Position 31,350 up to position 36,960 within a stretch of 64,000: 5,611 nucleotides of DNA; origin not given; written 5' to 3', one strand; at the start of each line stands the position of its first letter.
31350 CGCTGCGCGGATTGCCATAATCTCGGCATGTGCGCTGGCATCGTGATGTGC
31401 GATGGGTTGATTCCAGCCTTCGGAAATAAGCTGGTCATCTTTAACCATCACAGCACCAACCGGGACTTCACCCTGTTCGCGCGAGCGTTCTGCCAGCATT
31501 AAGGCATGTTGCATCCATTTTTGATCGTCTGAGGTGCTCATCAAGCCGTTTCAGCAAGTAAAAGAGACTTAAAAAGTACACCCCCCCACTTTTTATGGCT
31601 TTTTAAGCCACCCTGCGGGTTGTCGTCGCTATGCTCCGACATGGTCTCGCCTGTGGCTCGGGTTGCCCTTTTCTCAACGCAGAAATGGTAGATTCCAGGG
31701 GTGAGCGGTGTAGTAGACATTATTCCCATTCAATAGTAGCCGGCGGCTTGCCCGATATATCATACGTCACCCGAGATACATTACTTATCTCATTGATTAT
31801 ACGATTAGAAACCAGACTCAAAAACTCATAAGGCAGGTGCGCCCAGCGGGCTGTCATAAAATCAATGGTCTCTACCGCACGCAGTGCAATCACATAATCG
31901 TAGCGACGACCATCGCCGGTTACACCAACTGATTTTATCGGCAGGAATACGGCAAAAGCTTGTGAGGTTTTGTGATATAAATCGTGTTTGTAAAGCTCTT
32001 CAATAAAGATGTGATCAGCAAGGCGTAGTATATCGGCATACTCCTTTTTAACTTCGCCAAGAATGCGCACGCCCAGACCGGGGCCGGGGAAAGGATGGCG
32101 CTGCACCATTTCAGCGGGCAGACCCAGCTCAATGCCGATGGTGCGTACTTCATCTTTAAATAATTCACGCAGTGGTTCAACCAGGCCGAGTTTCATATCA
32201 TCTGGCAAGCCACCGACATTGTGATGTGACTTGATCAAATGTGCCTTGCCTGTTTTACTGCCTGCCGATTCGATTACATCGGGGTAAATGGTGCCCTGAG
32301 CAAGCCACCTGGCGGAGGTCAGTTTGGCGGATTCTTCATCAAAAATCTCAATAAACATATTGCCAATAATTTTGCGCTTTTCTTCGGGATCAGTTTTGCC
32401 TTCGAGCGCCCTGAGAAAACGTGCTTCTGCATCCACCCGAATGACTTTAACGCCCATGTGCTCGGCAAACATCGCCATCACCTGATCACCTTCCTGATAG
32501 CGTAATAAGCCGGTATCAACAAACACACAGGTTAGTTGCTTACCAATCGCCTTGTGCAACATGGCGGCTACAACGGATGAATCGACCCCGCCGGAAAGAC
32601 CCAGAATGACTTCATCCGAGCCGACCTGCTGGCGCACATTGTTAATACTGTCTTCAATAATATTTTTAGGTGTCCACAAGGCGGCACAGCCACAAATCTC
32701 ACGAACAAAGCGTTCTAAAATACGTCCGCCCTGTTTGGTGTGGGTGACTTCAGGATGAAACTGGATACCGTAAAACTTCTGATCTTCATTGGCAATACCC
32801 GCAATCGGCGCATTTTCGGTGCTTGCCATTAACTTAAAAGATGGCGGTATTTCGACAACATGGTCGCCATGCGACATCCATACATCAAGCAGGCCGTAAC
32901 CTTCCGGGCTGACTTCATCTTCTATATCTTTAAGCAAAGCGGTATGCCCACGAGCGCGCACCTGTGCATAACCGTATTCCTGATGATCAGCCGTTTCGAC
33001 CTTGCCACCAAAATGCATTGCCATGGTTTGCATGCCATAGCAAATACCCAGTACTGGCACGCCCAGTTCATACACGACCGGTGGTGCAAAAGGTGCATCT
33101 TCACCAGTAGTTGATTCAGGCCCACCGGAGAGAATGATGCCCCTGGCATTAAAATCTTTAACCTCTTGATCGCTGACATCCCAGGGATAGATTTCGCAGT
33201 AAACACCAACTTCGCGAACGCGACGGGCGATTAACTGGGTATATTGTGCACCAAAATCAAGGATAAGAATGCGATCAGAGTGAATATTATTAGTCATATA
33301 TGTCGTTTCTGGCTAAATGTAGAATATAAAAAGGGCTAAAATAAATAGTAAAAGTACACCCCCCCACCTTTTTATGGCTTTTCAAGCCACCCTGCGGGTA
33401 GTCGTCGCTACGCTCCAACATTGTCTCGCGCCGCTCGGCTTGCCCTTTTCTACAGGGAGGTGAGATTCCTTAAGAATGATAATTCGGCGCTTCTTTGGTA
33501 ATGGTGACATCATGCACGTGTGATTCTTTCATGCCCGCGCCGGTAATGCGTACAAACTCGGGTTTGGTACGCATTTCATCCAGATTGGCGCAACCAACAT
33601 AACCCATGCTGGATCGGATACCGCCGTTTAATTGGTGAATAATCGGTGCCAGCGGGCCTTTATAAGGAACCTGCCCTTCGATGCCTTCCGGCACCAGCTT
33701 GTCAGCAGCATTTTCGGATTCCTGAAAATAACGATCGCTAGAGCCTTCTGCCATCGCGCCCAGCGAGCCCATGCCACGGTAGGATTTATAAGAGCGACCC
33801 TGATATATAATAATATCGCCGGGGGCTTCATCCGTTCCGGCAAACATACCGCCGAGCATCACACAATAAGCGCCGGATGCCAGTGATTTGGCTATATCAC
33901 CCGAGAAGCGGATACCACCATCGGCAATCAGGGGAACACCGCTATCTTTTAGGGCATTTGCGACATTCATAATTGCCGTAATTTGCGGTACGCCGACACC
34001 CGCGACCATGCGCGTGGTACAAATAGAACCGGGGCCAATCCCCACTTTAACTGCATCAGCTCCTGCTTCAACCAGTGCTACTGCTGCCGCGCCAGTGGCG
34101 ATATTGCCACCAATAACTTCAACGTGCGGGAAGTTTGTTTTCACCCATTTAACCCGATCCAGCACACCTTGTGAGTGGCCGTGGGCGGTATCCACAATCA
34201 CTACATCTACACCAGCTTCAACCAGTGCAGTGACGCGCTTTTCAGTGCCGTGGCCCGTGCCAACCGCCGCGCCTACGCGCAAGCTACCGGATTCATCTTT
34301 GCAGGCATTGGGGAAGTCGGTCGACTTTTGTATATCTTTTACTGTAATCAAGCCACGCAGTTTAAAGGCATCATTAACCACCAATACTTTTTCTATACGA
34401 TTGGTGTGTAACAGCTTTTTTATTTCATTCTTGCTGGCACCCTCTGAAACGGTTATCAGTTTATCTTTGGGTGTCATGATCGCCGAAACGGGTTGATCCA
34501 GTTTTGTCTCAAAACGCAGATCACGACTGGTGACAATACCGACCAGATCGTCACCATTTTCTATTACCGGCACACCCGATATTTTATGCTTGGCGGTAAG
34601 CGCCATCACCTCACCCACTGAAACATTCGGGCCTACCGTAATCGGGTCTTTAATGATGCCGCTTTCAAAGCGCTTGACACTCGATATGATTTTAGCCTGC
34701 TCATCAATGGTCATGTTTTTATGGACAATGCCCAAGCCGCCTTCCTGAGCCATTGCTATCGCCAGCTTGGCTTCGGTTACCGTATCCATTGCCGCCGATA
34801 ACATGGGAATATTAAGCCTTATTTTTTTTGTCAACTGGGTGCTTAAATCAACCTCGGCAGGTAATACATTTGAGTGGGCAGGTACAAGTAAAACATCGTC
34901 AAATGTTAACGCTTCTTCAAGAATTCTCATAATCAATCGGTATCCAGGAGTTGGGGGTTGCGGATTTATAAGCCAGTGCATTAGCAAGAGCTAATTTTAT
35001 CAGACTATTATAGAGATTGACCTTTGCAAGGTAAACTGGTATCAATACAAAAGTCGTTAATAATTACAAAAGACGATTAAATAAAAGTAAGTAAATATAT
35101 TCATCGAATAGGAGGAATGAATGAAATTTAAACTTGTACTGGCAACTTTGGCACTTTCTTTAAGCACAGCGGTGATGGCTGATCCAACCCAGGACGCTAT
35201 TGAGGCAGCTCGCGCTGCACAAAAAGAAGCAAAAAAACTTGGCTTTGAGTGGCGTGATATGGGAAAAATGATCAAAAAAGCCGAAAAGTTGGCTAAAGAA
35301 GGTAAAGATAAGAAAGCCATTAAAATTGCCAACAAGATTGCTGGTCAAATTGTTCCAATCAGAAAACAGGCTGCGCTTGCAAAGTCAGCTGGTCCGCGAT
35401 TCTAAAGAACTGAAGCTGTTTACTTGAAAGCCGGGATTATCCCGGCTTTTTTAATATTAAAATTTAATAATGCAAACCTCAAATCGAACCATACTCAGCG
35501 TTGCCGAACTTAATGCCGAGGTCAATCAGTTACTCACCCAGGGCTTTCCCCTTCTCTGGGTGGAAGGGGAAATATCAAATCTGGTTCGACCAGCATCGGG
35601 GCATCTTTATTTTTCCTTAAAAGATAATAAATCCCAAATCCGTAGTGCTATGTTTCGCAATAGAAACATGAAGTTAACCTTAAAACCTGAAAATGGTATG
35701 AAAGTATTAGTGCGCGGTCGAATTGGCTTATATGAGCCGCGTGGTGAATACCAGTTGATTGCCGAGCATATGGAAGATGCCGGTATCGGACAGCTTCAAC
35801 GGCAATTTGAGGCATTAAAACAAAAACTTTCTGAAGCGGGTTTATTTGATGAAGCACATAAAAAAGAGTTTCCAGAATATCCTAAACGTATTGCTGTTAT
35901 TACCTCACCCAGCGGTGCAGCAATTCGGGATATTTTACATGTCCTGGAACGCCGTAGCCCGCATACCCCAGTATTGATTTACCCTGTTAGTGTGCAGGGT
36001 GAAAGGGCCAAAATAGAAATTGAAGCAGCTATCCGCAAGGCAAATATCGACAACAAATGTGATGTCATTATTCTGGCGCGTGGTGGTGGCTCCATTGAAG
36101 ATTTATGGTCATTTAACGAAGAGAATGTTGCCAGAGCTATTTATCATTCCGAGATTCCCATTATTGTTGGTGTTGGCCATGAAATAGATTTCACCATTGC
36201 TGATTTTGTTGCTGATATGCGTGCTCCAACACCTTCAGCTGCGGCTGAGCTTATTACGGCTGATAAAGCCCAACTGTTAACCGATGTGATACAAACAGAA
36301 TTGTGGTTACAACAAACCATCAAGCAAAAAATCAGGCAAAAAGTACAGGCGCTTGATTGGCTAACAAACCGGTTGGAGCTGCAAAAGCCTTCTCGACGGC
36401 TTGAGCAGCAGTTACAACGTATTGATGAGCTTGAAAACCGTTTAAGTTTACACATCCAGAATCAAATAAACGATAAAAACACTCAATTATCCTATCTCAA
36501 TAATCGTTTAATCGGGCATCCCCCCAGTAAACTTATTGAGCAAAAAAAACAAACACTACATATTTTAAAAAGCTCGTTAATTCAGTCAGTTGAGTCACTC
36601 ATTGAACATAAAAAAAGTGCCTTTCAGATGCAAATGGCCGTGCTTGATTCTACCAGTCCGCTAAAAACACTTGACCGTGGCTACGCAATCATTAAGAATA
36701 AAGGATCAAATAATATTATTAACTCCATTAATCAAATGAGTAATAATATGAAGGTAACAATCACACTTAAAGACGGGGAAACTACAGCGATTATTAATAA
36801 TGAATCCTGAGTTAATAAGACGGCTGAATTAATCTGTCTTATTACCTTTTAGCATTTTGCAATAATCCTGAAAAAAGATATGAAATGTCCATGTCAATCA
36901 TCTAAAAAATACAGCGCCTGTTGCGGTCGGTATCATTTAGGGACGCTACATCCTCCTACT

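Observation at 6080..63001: Dense family of ~35-bp C6-7-core repeats: 16 motif copies at 14 loci in 64 kb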

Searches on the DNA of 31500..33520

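Call 34: search_rna_families(source=window, start=31500, end=33520, threshold=evalue, max_evalue=5)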
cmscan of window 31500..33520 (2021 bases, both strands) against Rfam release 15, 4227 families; matches with E-value up to 5: 0.
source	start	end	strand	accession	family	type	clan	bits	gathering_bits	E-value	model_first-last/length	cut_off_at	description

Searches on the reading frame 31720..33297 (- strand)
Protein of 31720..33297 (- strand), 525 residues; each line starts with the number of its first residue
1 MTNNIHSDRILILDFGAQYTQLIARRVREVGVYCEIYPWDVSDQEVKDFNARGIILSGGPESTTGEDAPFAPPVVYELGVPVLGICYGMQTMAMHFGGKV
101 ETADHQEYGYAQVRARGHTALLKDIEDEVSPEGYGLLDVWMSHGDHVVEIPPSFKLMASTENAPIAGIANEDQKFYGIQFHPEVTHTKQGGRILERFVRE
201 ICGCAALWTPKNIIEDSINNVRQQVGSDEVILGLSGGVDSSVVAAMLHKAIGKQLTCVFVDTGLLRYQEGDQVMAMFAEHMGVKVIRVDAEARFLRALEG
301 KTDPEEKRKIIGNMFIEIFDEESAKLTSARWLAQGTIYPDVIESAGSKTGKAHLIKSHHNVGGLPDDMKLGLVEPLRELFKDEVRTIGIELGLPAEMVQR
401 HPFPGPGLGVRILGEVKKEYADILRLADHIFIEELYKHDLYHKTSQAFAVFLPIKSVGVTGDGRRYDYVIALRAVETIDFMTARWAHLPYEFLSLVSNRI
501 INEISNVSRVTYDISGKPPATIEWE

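Call 60: search_protein_families(library=pfam, max_evalue=0.00001, proteins=[window:31720-33297:-])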
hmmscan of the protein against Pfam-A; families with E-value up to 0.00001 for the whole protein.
window:31720-33297:- (525 aa): 4 families
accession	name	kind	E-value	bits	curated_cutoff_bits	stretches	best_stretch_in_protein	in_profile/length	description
PF00117.34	GATase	-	1.6e-44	152.3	22.8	1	11-200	1-189/190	Glutamine amidotransferase class-I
PF00958.27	GMP_synt_C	-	3.9e-41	139.4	27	1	433-524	1-92/92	GMP synthase C terminal domain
PF02540.23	NAD_synthase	-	4e-13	49.5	21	1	214-307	5-97/242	NAD synthase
PF07722.19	Peptidase_C26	-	8.3e-10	39.2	20.5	1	76-183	102-219/219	Peptidase C26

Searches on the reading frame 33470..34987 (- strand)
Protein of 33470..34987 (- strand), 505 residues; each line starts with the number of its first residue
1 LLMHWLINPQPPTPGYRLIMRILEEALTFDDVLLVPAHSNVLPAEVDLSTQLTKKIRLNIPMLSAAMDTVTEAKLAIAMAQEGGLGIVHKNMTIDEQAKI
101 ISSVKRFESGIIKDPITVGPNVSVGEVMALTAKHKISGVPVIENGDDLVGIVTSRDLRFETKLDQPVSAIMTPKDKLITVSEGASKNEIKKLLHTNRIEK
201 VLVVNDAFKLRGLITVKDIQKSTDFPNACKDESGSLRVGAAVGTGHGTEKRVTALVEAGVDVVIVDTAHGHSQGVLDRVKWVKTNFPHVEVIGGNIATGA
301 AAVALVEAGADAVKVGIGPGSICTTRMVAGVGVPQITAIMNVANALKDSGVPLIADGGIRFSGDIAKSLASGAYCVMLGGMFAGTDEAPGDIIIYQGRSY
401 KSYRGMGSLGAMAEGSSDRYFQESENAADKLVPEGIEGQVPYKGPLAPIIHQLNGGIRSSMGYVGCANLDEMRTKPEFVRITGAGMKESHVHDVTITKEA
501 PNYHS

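Call 60: search_protein_families(library=pfam, max_evalue=0.00001, proteins=[window:33470-34987:-])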
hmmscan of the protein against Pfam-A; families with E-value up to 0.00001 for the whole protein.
window:33470-34987:- (505 aa): 4 families
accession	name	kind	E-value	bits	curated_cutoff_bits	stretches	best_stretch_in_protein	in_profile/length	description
PF00478.31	IMPDH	-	6e-164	545.5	25.6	1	26-492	1-345/345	IMP dehydrogenase / GMP reductase domain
PF00571.33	CBS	-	2.7e-19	69.7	24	2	112-158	6-52/57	CBS domain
PF03060.21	NMO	-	2.5e-12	47.3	28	1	227-389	81-232/331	Nitronate monooxygenase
PF01070.24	FMN_dh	-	8.3e-07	28.8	24.9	1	277-382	208-305/350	FMN-dependent dehydrogenase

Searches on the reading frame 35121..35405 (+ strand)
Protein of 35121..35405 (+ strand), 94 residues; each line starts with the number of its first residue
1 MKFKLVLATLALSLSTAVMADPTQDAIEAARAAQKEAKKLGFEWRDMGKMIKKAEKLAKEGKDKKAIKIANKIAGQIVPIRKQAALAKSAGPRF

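Call 60: search_protein_families(library=pfam, max_evalue=0.00001, proteins=[window:35121-35405:+])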
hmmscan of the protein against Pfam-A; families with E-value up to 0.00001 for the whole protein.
window:35121-35405:+ (94 aa): 0 families

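Call 66: search_protein_families(library=pfam, max_evalue=0.001, proteins=[window:35121-35405:+])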
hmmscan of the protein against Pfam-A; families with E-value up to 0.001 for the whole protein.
window:35121-35405:+ (94 aa): 0 families

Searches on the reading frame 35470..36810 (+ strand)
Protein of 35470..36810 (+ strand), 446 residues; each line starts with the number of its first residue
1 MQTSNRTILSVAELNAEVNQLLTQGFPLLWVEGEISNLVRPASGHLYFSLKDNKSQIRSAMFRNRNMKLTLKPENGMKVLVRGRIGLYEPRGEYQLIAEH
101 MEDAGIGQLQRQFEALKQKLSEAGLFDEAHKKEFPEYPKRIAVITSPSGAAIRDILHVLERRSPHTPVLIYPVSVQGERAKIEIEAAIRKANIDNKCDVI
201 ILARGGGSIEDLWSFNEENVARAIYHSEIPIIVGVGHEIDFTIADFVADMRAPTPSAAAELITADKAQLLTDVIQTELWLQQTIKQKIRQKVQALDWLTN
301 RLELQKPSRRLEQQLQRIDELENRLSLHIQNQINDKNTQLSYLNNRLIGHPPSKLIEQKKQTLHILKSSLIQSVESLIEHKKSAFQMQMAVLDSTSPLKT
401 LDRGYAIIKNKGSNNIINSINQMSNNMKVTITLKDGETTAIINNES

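Call 60: search_protein_families(library=pfam, max_evalue=0.00001, proteins=[window:35470-36810:+])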
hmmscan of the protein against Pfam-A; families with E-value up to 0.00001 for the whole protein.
window:35470-36810:+ (446 aa): 3 families
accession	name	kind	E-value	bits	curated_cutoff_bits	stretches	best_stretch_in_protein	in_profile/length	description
PF02601.20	Exonuc_VII_L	-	1.2e-110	370.3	35.9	1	125-440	1-314/315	Exonuclease VII, large subunit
PF13742.12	tRNA_anti_2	-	1.6e-32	112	27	1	9-102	1-95/95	OB-fold nucleic acid binding domain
PF01336.31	tRNA_anti-codon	-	2.1e-11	44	27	1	30-103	2-74/75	OB-fold nucleic acid binding domain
